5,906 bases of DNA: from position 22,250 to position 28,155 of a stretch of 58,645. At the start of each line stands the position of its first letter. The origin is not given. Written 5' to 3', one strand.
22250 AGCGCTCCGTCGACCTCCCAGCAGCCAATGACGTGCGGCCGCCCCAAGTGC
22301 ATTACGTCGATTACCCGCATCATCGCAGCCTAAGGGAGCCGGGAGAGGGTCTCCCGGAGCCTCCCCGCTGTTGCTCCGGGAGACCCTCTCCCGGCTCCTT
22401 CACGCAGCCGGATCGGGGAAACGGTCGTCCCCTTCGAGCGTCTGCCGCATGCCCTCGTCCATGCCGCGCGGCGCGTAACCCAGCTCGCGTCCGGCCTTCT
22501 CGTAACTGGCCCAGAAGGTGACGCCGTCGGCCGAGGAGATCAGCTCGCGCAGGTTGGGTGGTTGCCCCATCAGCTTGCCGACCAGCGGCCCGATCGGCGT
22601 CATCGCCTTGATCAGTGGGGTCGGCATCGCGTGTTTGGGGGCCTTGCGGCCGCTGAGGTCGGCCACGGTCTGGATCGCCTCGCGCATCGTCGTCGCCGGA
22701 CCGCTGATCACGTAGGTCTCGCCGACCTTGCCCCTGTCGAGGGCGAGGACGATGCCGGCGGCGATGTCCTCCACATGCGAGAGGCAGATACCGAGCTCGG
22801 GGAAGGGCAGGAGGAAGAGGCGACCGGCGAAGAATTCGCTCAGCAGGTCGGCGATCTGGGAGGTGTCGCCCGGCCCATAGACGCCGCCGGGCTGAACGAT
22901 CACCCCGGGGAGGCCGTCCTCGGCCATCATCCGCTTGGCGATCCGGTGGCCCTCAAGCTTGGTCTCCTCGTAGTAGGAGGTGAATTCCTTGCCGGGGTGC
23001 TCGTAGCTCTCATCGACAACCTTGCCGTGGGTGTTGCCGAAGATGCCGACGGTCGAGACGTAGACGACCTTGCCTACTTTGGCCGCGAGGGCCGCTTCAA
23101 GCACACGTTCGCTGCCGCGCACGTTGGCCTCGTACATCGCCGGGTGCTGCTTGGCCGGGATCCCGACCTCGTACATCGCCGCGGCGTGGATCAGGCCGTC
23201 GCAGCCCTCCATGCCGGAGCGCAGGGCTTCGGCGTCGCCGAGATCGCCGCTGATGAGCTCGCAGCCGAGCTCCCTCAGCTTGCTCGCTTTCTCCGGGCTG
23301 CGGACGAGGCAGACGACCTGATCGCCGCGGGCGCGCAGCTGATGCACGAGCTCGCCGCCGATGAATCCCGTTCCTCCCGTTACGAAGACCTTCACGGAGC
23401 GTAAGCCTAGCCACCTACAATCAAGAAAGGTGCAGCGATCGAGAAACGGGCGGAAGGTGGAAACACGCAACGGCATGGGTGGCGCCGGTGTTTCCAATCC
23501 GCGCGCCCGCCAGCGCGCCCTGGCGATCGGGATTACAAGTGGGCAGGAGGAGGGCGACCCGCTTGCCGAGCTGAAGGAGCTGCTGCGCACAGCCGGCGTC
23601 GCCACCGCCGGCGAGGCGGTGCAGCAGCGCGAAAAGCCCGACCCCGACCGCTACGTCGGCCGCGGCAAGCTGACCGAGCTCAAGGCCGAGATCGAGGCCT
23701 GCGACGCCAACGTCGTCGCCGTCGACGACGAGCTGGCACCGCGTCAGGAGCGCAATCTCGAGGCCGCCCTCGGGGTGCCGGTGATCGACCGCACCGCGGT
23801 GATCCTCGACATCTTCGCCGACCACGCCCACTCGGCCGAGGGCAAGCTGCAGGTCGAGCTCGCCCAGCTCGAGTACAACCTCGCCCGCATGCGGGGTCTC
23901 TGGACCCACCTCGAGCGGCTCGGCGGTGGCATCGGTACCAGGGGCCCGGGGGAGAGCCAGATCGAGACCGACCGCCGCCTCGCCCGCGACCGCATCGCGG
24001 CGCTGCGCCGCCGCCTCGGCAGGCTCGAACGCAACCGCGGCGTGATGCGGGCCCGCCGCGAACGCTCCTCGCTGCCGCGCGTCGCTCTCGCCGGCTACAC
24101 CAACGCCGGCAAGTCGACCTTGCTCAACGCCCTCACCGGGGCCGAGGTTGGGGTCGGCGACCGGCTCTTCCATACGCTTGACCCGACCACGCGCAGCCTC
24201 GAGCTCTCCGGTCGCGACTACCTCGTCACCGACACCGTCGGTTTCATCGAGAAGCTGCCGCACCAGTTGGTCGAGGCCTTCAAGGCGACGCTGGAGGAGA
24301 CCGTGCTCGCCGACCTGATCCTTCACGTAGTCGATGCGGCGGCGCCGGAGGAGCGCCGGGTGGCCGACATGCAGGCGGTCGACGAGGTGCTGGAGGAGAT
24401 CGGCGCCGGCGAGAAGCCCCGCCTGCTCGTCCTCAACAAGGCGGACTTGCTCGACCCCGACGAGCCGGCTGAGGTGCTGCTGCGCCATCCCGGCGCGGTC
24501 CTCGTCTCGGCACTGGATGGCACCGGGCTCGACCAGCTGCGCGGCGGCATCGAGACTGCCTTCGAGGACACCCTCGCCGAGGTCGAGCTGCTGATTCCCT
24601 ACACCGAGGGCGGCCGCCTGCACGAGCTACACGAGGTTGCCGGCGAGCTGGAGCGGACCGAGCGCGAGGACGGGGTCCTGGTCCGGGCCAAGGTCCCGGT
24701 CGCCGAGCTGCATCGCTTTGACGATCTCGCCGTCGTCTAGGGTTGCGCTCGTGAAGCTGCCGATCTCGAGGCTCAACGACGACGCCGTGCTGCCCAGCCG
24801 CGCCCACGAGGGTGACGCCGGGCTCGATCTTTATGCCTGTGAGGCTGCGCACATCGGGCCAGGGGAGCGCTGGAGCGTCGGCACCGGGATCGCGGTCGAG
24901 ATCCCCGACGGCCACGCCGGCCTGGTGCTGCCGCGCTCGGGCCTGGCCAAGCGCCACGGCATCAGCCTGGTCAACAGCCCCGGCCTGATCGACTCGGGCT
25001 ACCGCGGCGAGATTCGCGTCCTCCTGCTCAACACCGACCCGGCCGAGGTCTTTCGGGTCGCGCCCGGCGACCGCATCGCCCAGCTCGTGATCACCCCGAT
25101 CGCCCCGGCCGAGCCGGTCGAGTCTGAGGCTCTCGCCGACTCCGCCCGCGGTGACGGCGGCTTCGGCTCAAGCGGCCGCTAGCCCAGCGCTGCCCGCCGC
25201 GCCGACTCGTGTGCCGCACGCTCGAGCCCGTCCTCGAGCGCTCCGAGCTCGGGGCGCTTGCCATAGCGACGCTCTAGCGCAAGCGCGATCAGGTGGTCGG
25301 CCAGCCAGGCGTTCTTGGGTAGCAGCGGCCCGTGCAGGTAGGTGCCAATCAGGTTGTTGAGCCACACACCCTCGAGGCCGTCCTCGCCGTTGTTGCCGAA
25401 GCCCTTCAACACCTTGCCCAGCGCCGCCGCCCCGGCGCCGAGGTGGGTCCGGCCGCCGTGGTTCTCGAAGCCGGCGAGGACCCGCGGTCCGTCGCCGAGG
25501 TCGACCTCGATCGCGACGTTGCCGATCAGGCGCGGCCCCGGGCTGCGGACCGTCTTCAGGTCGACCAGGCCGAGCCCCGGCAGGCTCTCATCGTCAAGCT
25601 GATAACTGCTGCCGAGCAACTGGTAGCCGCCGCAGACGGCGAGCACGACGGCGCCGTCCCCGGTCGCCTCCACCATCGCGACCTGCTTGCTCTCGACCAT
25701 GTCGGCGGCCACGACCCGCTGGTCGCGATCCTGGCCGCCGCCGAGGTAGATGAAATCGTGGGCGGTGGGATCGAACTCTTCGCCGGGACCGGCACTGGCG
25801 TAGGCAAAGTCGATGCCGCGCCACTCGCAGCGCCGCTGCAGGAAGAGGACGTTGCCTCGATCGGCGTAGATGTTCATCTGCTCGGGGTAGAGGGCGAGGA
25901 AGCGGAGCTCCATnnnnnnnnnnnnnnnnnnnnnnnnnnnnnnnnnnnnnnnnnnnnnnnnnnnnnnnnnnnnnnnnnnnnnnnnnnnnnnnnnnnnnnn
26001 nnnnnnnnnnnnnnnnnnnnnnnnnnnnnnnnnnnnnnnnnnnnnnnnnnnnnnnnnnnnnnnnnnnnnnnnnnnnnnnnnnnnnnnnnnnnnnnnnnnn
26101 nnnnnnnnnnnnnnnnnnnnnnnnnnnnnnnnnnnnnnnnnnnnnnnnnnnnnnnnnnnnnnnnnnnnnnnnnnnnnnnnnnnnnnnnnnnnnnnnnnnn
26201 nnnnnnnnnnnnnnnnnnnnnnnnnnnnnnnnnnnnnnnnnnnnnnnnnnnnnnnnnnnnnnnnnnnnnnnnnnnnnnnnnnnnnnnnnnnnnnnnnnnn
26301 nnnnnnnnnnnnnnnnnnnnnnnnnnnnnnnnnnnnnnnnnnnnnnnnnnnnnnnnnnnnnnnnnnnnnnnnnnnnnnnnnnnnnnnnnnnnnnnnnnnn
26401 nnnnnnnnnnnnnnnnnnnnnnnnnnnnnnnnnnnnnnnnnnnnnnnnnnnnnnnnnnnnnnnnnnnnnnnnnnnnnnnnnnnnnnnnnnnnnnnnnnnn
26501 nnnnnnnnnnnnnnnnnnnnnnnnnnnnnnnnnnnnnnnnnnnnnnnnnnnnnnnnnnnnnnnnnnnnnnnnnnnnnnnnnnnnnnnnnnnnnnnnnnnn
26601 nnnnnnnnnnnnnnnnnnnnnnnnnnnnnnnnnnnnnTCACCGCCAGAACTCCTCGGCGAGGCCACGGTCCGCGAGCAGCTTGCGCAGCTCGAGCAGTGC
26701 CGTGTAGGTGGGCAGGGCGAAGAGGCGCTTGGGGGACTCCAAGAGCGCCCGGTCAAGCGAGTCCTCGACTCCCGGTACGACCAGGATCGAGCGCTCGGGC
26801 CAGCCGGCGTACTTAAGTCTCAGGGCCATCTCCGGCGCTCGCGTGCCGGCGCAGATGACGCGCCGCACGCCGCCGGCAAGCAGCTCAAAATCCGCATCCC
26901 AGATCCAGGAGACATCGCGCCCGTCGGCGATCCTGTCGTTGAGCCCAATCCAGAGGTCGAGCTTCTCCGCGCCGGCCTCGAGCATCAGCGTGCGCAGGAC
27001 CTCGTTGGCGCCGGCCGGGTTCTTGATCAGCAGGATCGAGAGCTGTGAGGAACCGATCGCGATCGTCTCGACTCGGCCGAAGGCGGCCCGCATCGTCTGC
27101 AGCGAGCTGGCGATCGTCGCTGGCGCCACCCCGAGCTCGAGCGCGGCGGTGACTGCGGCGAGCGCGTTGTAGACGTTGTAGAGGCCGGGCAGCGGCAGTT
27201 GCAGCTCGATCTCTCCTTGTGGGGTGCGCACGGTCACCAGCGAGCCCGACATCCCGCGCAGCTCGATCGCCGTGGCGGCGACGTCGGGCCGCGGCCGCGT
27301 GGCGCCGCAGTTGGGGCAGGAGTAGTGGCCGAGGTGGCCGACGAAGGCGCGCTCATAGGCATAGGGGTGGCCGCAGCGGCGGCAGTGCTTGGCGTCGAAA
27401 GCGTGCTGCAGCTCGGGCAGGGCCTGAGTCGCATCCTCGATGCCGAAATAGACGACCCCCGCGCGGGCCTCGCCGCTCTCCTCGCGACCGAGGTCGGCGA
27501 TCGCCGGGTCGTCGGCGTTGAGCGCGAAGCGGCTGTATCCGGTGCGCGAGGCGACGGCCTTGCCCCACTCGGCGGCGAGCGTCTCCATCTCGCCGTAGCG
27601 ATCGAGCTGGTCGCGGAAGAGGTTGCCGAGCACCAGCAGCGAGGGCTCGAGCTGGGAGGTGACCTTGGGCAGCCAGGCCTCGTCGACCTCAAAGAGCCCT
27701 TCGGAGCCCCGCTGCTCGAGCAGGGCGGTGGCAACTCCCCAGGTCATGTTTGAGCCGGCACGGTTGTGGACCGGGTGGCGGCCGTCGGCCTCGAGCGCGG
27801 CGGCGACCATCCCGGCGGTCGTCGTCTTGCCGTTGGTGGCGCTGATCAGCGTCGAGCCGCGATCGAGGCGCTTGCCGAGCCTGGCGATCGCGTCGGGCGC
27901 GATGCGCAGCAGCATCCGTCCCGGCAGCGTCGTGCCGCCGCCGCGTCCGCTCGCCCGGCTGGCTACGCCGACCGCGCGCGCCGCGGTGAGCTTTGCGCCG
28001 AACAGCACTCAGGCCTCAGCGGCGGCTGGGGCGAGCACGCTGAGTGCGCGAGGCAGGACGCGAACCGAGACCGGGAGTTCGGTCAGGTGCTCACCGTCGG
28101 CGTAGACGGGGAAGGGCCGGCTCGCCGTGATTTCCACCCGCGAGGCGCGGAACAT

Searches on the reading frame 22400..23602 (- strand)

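Call 11: search_protein_families(library=ncbifam, proteins=[window:22400-23602:-], max_evalue=0.00001)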
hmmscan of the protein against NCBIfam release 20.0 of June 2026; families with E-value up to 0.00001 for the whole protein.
window:22400-23602:- (400 aa): 27 families (the best 25 are shown)
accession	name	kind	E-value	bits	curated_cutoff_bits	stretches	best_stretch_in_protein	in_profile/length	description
TIGR03466.1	HpnA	hypoth_equivalog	7.9e-63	212.3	367.65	1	71-389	2-318/327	hopanoid-associated sugar epimerase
NF052578.1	StrlDmthSdmBMthl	equivalog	3.2e-36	125.7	600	1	72-335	3-263/328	sterol demethylase protein SdmB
NF042422.1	oxyalk_red_OleD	equivalog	8e-36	124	580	1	71-388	2-324/329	2-alkyl-3-oxoalkanoate reductase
NF042423.1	oxyalk_red_Shew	equivalog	6.3e-26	91.2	580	1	69-278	8-211/331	2-alkyl-3-oxoalkanoate reductase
TIGR04180.1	EDH_00030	hypoth_equivalog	6.2e-20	71.5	475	1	72-247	1-181/297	NAD-dependent 4,6-dehydratase LegB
TIGR01746.1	Thioester-redct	subfamily_domain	5.8e-18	65.3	213.35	2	132-270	87-226/371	thioester reductase domain-containing protein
TIGR01179.1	galE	equivalog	3.4e-17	62.3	262.3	1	71-225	1-159/332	UDP-glucose 4-epimerase GalE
TIGR01181.1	dTDP_gluc_dehyt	equivalog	3.2e-15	56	365.1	1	72-318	2-262/321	dTDP-glucose 4,6-dehydratase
NF005539.0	PRK07201.1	equivalog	2.5e-14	53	549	1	72-249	3-185/657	SDR family oxidoreductase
NF050030.1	thlkprotThyD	equivalog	3e-14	52.9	400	1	71-317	2-250/305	thylakoid membrane protein ThyD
TIGR01777.1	yfcH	hypoth_equivalog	1.3e-13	51.2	207.35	1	72-209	1-137/292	TIGR01777 family oxidoreductase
NF058621.1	DiazavRedAvaA7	equivalog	2.1e-12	47.3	400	1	71-323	2-254/304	3-diazoavenalumate denitrifying reductase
NF038078.1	NRPS_MxcG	equivalog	4.4e-12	44.1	2300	1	131-250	1167-1283/1442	myxochelin non-ribosomal peptide synthetase MxcG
TIGR02197.1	heptose_epim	equivalog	7.8e-12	45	274.6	1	73-203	2-134/316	ADP-glyceromanno-heptose 6-epimerase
TIGR01214.1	rmlD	equivalog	2.3e-11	43.3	224.05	1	71-248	1-157/285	dTDP-4-dehydrorhamnose reductase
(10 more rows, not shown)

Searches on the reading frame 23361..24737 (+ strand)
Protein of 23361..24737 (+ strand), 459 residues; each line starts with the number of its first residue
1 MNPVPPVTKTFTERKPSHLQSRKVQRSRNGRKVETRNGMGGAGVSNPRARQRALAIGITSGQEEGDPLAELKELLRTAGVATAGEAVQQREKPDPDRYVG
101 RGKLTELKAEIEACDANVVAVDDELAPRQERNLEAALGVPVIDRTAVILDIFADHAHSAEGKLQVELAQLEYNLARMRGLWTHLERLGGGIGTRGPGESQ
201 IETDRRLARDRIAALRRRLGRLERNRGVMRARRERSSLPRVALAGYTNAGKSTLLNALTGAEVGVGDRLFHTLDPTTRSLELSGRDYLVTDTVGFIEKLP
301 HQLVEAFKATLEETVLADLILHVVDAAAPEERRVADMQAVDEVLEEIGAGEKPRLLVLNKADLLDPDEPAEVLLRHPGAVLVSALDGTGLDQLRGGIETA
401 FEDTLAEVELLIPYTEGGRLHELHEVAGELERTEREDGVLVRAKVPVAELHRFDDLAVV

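Call 21: search_protein_families(library=ncbifam, proteins=[window:23361-24737:+], max_evalue=1e-10)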
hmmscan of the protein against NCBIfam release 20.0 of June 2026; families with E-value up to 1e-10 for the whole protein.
window:23361-24737:+ (459 aa): 11 families
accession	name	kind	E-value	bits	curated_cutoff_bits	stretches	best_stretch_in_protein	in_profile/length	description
TIGR03156.1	GTP_HflX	equivalog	2e-130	434.8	216.75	1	55-399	4-349/351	GTPase HflX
NF008280.0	PRK11058.1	equivalog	1.6e-104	350.1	441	1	53-452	11-413/426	ribosome rescue GTPase HflX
NF003661.0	PRK05291.1-3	equivalog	5.7e-16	58.9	380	1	230-438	209-407/448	tRNA uridine-5-carboxymethylaminomethyl(34) synthesis GTPase MnmE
TIGR02729.1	Obg_CgtA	equivalog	3.4e-15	55.9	280.25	1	237-393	156-320/329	Obg family GTPase CgtA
TIGR03594.1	GTPase_EngA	equivalog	1.8e-14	53.6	306.7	1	239-402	1-161/432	ribosome biogenesis GTPase Der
NF008956.1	PRK12299.1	equivalog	8e-14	51.3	300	1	239-397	159-321/327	GTPase ObgE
NF008955.0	PRK12297.1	equivalog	1.3e-13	50.7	406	1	238-404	159-331/429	GTPase ObgE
NF000908.1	PRK00089.1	equivalog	6.4e-13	48.6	237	1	241-399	6-165/291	GTPase Era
TIGR03918.1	GTP_HydF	equivalog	8.6e-13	47.9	325.55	1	236-407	5-173/392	[FeFe] hydrogenase H-cluster maturation GTPase HydF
NF008954.1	PRK12296.1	equivalog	1.2e-11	43.7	377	1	234-374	155-307/470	GTPase ObgE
NF007071.0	PRK09518.1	equivalog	3.9e-11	42.2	953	1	236-368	442-572/706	bifunctional cytidylate kinase/GTPase Der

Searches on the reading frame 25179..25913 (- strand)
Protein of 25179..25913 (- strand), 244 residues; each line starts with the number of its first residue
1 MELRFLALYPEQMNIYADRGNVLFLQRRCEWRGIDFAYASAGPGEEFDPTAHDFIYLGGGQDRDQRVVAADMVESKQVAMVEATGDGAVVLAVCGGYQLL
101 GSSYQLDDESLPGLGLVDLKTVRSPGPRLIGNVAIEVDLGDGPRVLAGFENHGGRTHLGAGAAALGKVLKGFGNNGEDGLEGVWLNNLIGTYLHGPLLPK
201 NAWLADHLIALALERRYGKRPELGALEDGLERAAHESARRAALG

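Call 47: search_protein_families(library=ncbifam, proteins=[window:25179-25913:-], max_evalue=1e-15)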
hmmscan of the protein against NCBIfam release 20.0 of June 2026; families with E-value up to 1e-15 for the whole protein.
window:25179-25913:- (244 aa): 2 families
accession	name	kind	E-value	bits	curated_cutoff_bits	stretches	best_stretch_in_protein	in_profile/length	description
NF045636.1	isoglutsynth_GatD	equivalog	8e-51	172.8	400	1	2-236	17-249/258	lipid II isoglutaminyl synthase subunit GatD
NF052463.1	L2IsogltmlsynGatDStaph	equivalog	2.4e-49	168.3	450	1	5-216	4-209/237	lipid II isoglutaminyl synthase subunit GatD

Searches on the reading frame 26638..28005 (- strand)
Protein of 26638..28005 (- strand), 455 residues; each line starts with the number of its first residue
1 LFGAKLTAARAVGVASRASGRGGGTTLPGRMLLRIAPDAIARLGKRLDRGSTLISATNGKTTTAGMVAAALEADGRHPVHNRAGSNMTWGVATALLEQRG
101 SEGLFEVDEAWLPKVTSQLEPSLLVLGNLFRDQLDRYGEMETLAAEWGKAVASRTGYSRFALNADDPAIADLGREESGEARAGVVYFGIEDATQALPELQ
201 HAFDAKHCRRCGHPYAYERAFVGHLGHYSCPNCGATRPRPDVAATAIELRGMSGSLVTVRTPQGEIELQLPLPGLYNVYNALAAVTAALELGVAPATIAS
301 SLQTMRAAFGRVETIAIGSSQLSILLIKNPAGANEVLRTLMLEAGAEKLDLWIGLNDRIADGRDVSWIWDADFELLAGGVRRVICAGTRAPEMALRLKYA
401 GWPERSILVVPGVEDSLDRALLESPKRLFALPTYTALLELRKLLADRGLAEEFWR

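Call 21: search_protein_families(library=ncbifam, proteins=[window:26638-28005:-], max_evalue=1e-10)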
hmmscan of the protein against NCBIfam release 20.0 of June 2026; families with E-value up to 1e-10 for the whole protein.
window:26638-28005:- (455 aa): 10 families
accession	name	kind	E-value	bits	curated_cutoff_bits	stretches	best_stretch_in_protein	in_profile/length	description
NF045635.1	isoglutsynth_MurT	equivalog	6.5e-75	252.7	800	1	22-449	23-441/447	lipid II isoglutaminyl synthase subunit MurT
NF052464.1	L2IsogltmlsynMurTStaph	equivalog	8.4e-68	229.2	800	1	9-443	10-427/435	lipid II isoglutaminyl synthase subunit MurT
NF053645.1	pMurC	equivalog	1.7e-31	109.4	560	1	53-341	106-386/492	pseudomurein biosynthesis peptide ligase pMurC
NF001126.0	PRK00139.1-4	equivalog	1.2e-14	53.8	373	1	241-320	263-341/486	UDP-N-acetylmuramoyl-L-alanyl-D-glutamate--2,6-diaminopimelate ligase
TIGR01082.1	murC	equivalog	2.3e-14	53.3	335.1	0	51-179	102-226/449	UDP-N-acetylmuramate--L-alanine ligase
NF008896.0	PRK11929.1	equivalog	2.3e-14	52.2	1023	0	241-325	275-359/965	bifunctional UDP-N-acetylmuramoyl-L-alanyl-D-glutamate--2,6-diaminopimelate ligase MurE/UDP-N-acetylmuramoyl-tripeptide--D-alanyl-D-alanine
TIGR01143.1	murF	subfamily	3.9e-14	52.4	288.6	0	241-316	219-293/418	UDP-N-acetylmuramoyl-tripeptide--D-alanyl-D-alanine ligase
TIGR01085.1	murE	subfamily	2.1e-13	50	257.3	0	243-339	254-351/472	UDP-N-acetylmuramyl-tripeptide synthetase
NF008041.0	PRK10773.1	equivalog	6.2e-12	45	551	1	241-322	248-328/453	UDP-N-acetylmuramoyl-tripeptide--D-alanyl-D-alanine ligase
NF001124.0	PRK00139.1-2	equivalog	1.4e-11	43.9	476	0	253-340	283-371/500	UDP-N-acetylmuramoyl-L-alanyl-D-glutamate--2,6-diaminopimelate ligase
